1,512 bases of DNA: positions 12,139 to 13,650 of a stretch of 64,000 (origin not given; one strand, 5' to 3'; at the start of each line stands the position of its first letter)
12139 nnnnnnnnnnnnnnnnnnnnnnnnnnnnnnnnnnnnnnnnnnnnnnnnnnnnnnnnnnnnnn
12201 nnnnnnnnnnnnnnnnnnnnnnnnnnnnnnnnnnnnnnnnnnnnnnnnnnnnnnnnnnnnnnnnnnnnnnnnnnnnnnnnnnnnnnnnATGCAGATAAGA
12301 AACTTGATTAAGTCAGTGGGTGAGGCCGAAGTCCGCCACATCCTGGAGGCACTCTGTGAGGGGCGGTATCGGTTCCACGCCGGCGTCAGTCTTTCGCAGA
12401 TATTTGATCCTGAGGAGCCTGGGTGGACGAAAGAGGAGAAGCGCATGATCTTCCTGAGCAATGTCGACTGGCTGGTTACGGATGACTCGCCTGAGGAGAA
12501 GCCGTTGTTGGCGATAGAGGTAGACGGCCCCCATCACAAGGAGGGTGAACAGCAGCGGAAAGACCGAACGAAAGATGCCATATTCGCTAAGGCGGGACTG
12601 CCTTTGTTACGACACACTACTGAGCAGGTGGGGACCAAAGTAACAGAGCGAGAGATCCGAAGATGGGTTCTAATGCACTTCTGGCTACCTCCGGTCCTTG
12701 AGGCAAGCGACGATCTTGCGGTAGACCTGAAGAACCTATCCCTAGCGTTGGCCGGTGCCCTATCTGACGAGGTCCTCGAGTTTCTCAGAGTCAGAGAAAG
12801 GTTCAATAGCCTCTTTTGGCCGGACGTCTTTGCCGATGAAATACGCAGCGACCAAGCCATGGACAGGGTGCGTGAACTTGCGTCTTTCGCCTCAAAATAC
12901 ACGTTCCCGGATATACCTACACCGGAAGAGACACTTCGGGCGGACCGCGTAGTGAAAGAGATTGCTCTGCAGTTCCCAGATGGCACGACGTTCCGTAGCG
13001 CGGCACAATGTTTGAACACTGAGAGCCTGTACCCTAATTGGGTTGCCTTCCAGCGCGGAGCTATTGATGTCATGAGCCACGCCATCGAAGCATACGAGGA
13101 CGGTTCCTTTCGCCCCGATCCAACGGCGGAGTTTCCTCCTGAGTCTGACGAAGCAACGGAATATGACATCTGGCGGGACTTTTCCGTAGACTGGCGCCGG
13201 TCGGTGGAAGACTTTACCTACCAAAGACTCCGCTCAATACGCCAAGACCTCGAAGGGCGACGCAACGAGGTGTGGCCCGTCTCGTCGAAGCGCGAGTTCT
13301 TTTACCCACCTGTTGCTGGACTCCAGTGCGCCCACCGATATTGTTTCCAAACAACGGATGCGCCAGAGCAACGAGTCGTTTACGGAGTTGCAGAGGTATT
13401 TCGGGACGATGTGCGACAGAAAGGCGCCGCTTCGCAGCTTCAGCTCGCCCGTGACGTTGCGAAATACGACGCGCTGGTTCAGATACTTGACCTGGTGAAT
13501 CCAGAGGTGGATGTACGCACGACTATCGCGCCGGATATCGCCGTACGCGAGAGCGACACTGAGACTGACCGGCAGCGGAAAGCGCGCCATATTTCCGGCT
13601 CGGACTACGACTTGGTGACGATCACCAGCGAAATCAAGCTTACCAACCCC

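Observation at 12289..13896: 535-aa DUF2726-like nuclease-fold protein with a large unknown C-terminal region wedged between hisH and hisA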

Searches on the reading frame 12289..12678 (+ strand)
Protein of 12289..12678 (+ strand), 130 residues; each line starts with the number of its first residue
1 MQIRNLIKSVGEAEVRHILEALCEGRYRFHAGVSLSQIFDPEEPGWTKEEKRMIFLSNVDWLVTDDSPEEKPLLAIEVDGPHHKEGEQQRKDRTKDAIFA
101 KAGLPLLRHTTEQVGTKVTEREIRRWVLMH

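Call 32: find_homologous_proteins(query=window:12289-12678:+, max_evalue=0.001)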
Query window:12289-12678:+: 36 candidates shared short words with the query, none scored E <= 0.001.

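Call 49: search_dna_similar(query=window:12289-12678:+, collection=plasmids, mode=protein, max_evalue=0.001, max_rows=25)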
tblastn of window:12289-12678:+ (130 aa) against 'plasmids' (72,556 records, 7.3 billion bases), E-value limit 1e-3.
Records with a match: 110; places in all: 110; records where one place covers at least 80% of the query: 6.
Best place of each record, by identity: <60% 110.
By first word of the organism name: Acinetobacter 61; Escherichia 21; Salmonella 14; Variovorax 4; Deinococcus 2; Shewanella 2; Paenibacillus 2; Cupriavidus 2; Spirosoma 1; Enterobacter 1.
By predicted mobility (MOB-suite, as given by PLSDB): mobilizable 51; conjugative 35; non-mobilizable 24.
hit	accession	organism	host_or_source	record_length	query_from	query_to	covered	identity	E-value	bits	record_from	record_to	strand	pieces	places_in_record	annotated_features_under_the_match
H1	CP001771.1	Spirosoma linguale DSM 74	-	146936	5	127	95%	30.4%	6e-6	51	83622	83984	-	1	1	conserved hypothetical protein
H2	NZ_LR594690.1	Variovorax sp. WDL1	linuron-contaminated soil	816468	3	108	82%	31.8%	4e-7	54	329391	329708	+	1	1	DUF2726 domain-containing protein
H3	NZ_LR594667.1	Variovorax sp. SRS16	linuron-contaminated soil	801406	3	108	82%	31.8%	5e-7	54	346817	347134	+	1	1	DUF2726 domain-containing protein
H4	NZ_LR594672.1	Variovorax sp. PBL-E5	linuron-contaminated soil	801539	3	108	82%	31.8%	5e-7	54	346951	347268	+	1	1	DUF2726 domain-containing protein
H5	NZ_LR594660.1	Variovorax sp. PBL-H6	linuron-contaminated soil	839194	3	108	82%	31.8%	5e-7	54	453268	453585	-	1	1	DUF2726 domain-containing protein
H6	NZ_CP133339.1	Enterobacter hormaechei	hospital sample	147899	3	108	82%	31.5%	7e-6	50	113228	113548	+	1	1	DUF2726 domain-containing protein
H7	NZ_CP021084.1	Deinococcus ficus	Ficus religiosa L.,cell ...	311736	7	108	78%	31.4%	2e-4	47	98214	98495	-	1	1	DUF2726 domain-containing protein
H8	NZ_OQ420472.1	Escherichia coli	-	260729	20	111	71%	34.7%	5e-5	48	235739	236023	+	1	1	AAA domain-containing protein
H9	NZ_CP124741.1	Escherichia coli O157:H7 str. EDL933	Homo sapiens,feces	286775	20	111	71%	34.7%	2e-4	47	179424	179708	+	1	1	AAA domain-containing protein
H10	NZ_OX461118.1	Shewanella baltica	bacterial strain isolated from smoked ...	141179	27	128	78%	29.9%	9e-6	50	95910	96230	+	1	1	DUF2726 domain-containing protein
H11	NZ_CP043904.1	Shewanella sp. LC6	-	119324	27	108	63%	32.1%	4e-6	52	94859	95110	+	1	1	DUF2726 domain-containing protein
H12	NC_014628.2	Paenibacillus polymyxa SC2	-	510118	33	108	58%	34.6%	7e-4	45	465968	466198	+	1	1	DUF2726 domain-containing protein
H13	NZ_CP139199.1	Paenibacillus polymyxa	mixed culture,soil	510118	33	108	58%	34.6%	7e-4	45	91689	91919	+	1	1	DUF2726 domain-containing protein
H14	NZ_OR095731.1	Acinetobacter pittii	-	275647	59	127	53%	36.2%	2e-4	47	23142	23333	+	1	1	DUF2726 domain-containing protein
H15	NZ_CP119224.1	Acinetobacter proteolyticus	Homo sapiens,blood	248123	59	127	53%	36.2%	3e-4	46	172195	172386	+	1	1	DUF2726 domain-containing protein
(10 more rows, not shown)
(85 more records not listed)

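Call 50: search_dna_similar(query=window:12289-12678:+, collection=phages, mode=protein, max_evalue=0.001, max_rows=15)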
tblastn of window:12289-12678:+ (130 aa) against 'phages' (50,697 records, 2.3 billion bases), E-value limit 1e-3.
No match.

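Call 53: get_annotated_region(hit=H1, flank=3000)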
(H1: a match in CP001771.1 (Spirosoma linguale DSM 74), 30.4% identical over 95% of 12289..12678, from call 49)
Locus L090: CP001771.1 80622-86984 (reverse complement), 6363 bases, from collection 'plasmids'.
description: Spirosoma linguale DSM 74 plasmid pSLIN02, complete sequence
organism: Spirosoma linguale DSM 74 (NCBI taxid 504472)
taxonomy: Bacteria; Bacteroidota; Cytophagia; Cytophagales; Cytophagaceae; Spirosoma; Spirosoma linguale; Spirosoma linguale DSM 74
host: -; source: -; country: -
typing (MOB-suite, as given by PLSDB): mobilizable; relaxase MOBB
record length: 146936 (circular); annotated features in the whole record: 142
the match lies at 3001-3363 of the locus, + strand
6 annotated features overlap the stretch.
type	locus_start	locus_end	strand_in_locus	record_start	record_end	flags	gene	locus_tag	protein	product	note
CDS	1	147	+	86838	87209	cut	-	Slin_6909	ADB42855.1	hypothetical protein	-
CDS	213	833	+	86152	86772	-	-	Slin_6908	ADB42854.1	hypothetical protein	-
CDS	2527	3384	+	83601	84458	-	-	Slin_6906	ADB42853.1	conserved hypothetical protein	-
CDS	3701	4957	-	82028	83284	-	-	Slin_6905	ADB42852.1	conserved hypothetical protein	-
CDS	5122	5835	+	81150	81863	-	-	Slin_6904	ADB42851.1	protein of unknown function DUF305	-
CDS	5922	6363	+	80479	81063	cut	-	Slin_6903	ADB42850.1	protein of unknown function DUF305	-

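Call 54: get_annotated_region(hit=H2, flank=3000)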
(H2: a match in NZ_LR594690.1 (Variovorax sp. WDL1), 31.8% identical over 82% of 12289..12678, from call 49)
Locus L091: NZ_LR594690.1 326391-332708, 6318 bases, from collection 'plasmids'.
description: Variovorax sp. WDL1 plasmid 2
organism: Variovorax sp. WDL1 (NCBI taxid 207745)
taxonomy: Bacteria; Pseudomonadota; Betaproteobacteria; Burkholderiales; Comamonadaceae; Variovorax; Variovorax sp. WDL1
host: -; source: linuron-contaminated soil; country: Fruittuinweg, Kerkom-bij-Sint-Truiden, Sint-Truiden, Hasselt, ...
typing (MOB-suite, as given by PLSDB): non-mobilizable
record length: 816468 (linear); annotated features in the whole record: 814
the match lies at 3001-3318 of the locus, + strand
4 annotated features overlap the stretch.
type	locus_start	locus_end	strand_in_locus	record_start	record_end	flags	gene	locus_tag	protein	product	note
CDS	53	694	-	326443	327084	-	-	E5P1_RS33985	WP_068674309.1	hypothetical protein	-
CDS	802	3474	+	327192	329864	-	-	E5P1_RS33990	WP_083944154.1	DUF2726 domain-containing protein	-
CDS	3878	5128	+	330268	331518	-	-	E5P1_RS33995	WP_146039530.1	Ig-like domain-containing protein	-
CDS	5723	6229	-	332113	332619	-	-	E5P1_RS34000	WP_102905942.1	hypothetical protein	-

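Call 55: get_annotated_region(hit=H6, flank=3000)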
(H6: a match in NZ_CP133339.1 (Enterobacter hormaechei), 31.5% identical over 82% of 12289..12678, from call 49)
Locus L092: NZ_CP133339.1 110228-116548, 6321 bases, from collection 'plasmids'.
description: Enterobacter hormaechei strain CRECL423 plasmid pC-CRECL423
organism: Enterobacter hormaechei (NCBI taxid 158836)
taxonomy: Bacteria; Pseudomonadota; Gammaproteobacteria; Enterobacterales; Enterobacteriaceae; Enterobacter; Enterobacter hormaechei
host: -; source: hospital sample; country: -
typing (MOB-suite, as given by PLSDB): conjugative; replicon IncC; relaxase MOBH,MOBH; mating-pair formation MPF_F
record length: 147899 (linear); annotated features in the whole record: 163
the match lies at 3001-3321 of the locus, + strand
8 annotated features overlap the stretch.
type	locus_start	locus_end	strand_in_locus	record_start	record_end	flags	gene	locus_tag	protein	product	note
CDS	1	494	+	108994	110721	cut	-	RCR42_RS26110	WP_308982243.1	toprim domain-containing protein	-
CDS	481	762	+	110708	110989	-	-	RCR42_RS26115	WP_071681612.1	hypothetical protein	-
CDS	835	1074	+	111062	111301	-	-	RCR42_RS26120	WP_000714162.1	permease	-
CDS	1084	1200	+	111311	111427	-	-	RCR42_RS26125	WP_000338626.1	hypothetical protein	-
CDS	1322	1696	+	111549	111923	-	-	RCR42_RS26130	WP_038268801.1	hypothetical protein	-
CDS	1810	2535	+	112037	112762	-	-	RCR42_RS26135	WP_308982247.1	hypothetical protein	-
CDS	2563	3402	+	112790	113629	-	-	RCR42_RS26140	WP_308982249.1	DUF2726 domain-containing protein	-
CDS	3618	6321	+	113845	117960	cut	-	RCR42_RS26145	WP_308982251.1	RHS repeat-associated core domain-containing protein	-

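Call 56: get_annotated_region(hit=H8, flank=3000)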
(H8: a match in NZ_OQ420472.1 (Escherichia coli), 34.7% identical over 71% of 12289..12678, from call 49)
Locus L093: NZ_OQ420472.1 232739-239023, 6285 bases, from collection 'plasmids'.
description: Escherichia coli strain B39 plasmid pB39_V, complete sequence
organism: Escherichia coli (NCBI taxid 562)
taxonomy: Bacteria; Pseudomonadota; Gammaproteobacteria; Enterobacterales; Enterobacteriaceae; Escherichia; Escherichia coli
host: -; source: -; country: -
typing (MOB-suite, as given by PLSDB): non-mobilizable
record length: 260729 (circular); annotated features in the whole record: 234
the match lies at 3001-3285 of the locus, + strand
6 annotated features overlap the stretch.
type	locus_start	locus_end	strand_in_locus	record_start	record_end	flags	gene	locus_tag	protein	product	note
CDS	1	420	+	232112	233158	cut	-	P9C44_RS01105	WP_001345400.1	ShlB/FhaC/HecB family hemolysin secretion/activation protein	-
CDS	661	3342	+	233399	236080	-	-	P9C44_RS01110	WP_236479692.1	AAA domain-containing protein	-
CDS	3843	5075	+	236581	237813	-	-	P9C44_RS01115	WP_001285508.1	phosphoadenosine phosphosulfate reductase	-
CDS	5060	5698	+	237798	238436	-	-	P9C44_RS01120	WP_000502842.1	ParB N-terminal domain-containing protein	-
CDS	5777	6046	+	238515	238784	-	-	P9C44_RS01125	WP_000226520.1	PerC family transcriptional regulator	-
CDS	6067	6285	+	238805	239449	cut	-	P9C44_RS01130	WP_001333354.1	hypothetical protein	-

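Call 57: get_annotated_region(hit=H10, flank=3000)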
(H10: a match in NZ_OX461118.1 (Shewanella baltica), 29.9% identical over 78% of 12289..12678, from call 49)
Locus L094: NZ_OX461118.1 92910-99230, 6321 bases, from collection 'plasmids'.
description: Shewanella baltica strain SF1039 isolate SF1039 plasmid SF1039_p1
organism: Shewanella baltica (NCBI taxid 62322)
taxonomy: Bacteria; Pseudomonadota; Gammaproteobacteria; Alteromonadales; Shewanellaceae; Shewanella; Shewanella baltica
host: -; source: bacterial strain isolated from smoked salmon; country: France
typing (MOB-suite, as given by PLSDB): conjugative; replicon IncC; relaxase MOBH,MOBH; mating-pair formation MPF_F
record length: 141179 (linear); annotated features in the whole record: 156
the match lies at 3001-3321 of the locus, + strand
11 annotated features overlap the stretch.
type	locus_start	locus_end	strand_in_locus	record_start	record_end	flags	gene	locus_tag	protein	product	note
CDS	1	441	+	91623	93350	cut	-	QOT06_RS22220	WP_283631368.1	toprim domain-containing protein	-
CDS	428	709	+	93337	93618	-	-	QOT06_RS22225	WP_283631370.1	hypothetical protein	-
CDS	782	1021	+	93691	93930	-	-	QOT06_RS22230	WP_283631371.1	permease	-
CDS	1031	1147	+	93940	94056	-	-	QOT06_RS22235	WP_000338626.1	hypothetical protein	-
CDS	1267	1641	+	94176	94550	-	-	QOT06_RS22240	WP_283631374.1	hypothetical protein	-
CDS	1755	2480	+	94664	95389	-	-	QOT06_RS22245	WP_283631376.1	hypothetical protein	-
CDS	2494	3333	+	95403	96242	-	-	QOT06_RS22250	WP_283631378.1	DUF2726 domain-containing protein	-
CDS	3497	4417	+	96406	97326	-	-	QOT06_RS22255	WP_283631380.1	HNH endonuclease signature motif containing protein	-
CDS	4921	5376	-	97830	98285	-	-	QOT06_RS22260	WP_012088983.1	hypothetical protein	-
CDS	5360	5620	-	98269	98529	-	-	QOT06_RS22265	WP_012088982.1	hypothetical protein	-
CDS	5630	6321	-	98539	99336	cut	-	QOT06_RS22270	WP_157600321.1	hypothetical protein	-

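Call 58: get_annotated_region(hit=H14, flank=3000)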
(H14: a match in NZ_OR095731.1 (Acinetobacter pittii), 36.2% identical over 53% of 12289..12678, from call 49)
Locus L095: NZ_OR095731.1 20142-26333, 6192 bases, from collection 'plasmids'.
description: Acinetobacter pittii isolate R10-Ab1 plasmid pR1041-ab1-275k, complete sequence
organism: Acinetobacter pittii (NCBI taxid 48296)
taxonomy: Bacteria; Pseudomonadota; Gammaproteobacteria; Moraxellales; Moraxellaceae; Acinetobacter; Acinetobacter pittii
host: -; source: -; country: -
typing (MOB-suite, as given by PLSDB): mobilizable; relaxase MOBP,MOBP
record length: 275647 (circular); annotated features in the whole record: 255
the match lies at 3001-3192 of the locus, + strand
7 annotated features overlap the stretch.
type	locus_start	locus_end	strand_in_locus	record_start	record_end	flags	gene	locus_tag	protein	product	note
CDS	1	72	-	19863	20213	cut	-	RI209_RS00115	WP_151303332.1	hypothetical protein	-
CDS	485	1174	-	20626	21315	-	-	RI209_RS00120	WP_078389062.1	hypothetical protein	-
CDS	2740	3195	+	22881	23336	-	-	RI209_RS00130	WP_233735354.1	DUF2726 domain-containing protein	-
CDS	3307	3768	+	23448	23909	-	-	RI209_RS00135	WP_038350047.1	H-NS histone family protein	-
CDS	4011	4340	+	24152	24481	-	-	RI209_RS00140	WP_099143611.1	hypothetical protein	-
CDS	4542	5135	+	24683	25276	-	-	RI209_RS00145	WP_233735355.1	hypothetical protein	-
CDS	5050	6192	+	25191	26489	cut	-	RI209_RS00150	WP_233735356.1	zinc ribbon domain-containing protein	-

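Call 70: predict_structure(alignment_id=A4)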
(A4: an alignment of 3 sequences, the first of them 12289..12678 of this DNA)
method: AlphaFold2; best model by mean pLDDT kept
length: 130 residues; sequences in the alignment: 3
mean_pLDDT: 82.2   pTM: 0.78
mean pLDDT of the five models: 82.2, 80.2, 78.8, 76.3, 75.4
residues with pLDDT >= 90: 42; 70-90: 67; 50-70: 21; < 50: 0
segments of 3 or more residues with pLDDT < 50: none
pLDDT, mean of each block of 10 residues (from residue 1): 72 85 87 92 91 92 88 84 67 89 85 63 72
secondary structure, 60 per line:
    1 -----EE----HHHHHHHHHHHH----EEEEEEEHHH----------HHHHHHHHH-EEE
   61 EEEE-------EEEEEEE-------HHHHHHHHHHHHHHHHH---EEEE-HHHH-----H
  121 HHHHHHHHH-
elements in order: H12-23 E28-34 H48-56 E58-64 E72-78 H86-102 E106-109 H111-114 H120-129

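Call 73: fold_search(model_id=the predicted structure, library=pdb)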
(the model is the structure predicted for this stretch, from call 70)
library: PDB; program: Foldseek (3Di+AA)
matches with E <= 10: 163; with E <= 0.001: 0
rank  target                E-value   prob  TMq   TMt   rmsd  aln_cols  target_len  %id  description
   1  1t0f_B                3.2e-01  0.44  0.41  0.22   8.6       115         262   14  Crystal Structure of the TnsA/TnsC(504-555) complex (released 2004-11-09)
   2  1t0f_A                4.4e-01  0.35  0.41  0.22   8.9       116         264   14  Crystal Structure of the TnsA/TnsC(504-555) complex (released 2004-11-09)
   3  1qc9_A                4.7e-01  0.14  0.25  0.15   5.7        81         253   18  THE CRYSTALLOGRAPHIC STRUCTURE OF RESTRICTION ENDONUCLEASE ECO RI AT 3.3 A IN THE ABSENSE OF DNA (released 1999-06-10)
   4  8w2q_B                6.0e-01  0.15  0.29  0.06   8.3        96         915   23  BsaXI-DNA complex II (released 2024-10-30)
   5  1f1z_A                7.8e-01  0.20  0.37  0.21   8.9       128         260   13  TNSA, a catalytic component of the TN7 transposition system (released 2000-06-28)
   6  5dwb_A                1.2e+00  0.20  0.44  0.23   9.5       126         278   13  Crystal structure of specific restriction endonuclease AgeI-DNA complex (released 2016-09-28)
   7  8a4c_C                1.3e+00  0.07  0.21  0.15   8.6        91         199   10  Structure of human Rep15:Rab3B complex. (released 2022-08-10)
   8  1f7s                  1.3e+00  0.02  0.16  0.17  13.1       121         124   17  CRYSTAL STRUCTURE OF ADF1 FROM ARABIDOPSIS THALIANA (released 2000-11-15)
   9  8a4a_A                1.4e+00  0.04  0.20  0.15  13.3       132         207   14  Structure of human Rep15 in complex with bovine Rab3C. (released 2022-08-10)
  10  1sjp_A                1.4e+00  0.02  0.17  0.07  15.2       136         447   15  Mycobacterium tuberculosis Chaperonin60.2 (released 2004-12-07)
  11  7lvv_D                1.8e+00  0.15  0.34  0.31   7.2       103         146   13  cryoEM structure DrdV-DNA complex (released 2021-03-17)
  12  4u9w_D                1.8e+00  0.02  0.15  0.11  15.6       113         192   13  Crystal Structure of NatD bound to H4/H2A peptide and CoA (released 2015-01-28)
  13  7zrz_AP1              1.9e+00  0.11  0.29  0.22   9.6       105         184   10  Structure of the human tRNA splicing endonuclease defines substrate recognition (released 2023-05-17)
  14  9gtp_A                2.2e+00  0.03  0.19  0.15  15.2       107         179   11  Cryo-EM structure of a contractile injection system in Streptomyces coelicolor, the baseplate complex in extended stat (released 2025-06-18)
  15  7lvv_C                2.3e+00  0.16  0.37  0.34   6.6       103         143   14  cryoEM structure DrdV-DNA complex (released 2021-03-17)
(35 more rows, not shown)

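Call 90: fold_search(model_id=the predicted structure, library=viral)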
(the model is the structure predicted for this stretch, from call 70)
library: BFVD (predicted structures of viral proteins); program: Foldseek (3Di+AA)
matches with E <= 10: 335; with E <= 0.001: 0
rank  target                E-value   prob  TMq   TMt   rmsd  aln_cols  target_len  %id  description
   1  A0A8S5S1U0            1.6e-03  1.00  0.48  0.24   6.8       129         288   20  Restriction enzyme [Siphoviridae sp. ctCIv11]
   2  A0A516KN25            1.6e-03  1.00  0.47  0.22   6.2       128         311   21  DUF2726 domain-containing protein [Bacillus phage vB_BmeM-Goe8]
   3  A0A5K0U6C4            3.2e-03  1.00  0.45  0.13   7.3       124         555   12  Uncharacterized protein [Yasminevirus sp. GU-2018]
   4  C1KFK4                4.1e-03  0.99  0.46  0.20   8.3       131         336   14  Uncharacterized protein [Lactobacillus phage Lb338-1]
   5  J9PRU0                6.0e-03  0.99  0.46  0.22   6.2       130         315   14  DUF2726 domain-containing protein [Bacillus phage B5S]
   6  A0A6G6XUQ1            6.4e-03  0.99  0.48  0.20   7.7       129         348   21  (no name in the UniProt tables at hand)
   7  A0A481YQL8            6.4e-03  0.99  0.48  0.28   7.4       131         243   18  Uncharacterized protein [Pithovirus LCDPAC02]
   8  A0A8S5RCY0            7.3e-03  0.94  0.37  0.32   9.1       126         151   17  Endonuclease [virus sp. ctPYc18]
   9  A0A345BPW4            8.3e-03  0.99  0.43  0.20   6.8       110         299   17  (no name in the UniProt tables at hand)
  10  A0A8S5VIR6            8.8e-03  0.97  0.45  0.25  10.2       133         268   17  (no name in the UniProt tables at hand)
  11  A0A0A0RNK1            9.4e-03  0.98  0.47  0.15   9.3       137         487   17  Uncharacterized protein [Bacillus phage Moonbeam]
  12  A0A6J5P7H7            2.5e-02  0.91  0.38  0.36   7.8       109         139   20  Uncharacterized protein (Fragment) [uncultured Caudovirales phage]
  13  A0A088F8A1            2.6e-02  0.69  0.35  0.31  10.2       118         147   14  (no name in the UniProt tables at hand)
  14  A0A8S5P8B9            2.8e-02  0.91  0.46  0.26   7.8       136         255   17  Restriction enzyme [Siphoviridae sp. ctsUY14]
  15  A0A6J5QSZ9            3.0e-02  0.66  0.34  0.25   9.5       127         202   12  Uncharacterized protein [uncultured Caudovirales phage]
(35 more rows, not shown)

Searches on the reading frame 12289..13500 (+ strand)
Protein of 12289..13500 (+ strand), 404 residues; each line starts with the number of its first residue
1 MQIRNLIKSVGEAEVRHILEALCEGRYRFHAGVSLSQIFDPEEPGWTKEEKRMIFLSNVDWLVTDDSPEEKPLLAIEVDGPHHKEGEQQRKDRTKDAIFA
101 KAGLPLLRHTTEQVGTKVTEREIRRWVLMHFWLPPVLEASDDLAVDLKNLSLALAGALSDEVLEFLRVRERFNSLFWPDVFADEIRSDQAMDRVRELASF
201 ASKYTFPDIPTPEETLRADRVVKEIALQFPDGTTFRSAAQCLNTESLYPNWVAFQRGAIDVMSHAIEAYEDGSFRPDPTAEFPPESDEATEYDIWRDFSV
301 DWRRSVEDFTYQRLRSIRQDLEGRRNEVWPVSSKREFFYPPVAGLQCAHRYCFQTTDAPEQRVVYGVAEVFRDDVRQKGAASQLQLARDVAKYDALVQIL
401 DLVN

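Call 47: find_related_loci(query=A3, collection=metagenome_contigs, flank=6000)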
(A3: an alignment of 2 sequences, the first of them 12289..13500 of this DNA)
Query A3 (404 aa) in metagenome_contigs; peptide patterns used: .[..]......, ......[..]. (x = any residue, [..] = any of these).
390 stretches matched a pattern; 1 encode a relative of the query (tblastn E <= 1e-3); 1 distinct loci.
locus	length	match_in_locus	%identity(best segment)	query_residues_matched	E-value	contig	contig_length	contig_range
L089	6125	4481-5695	41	1-404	3e-89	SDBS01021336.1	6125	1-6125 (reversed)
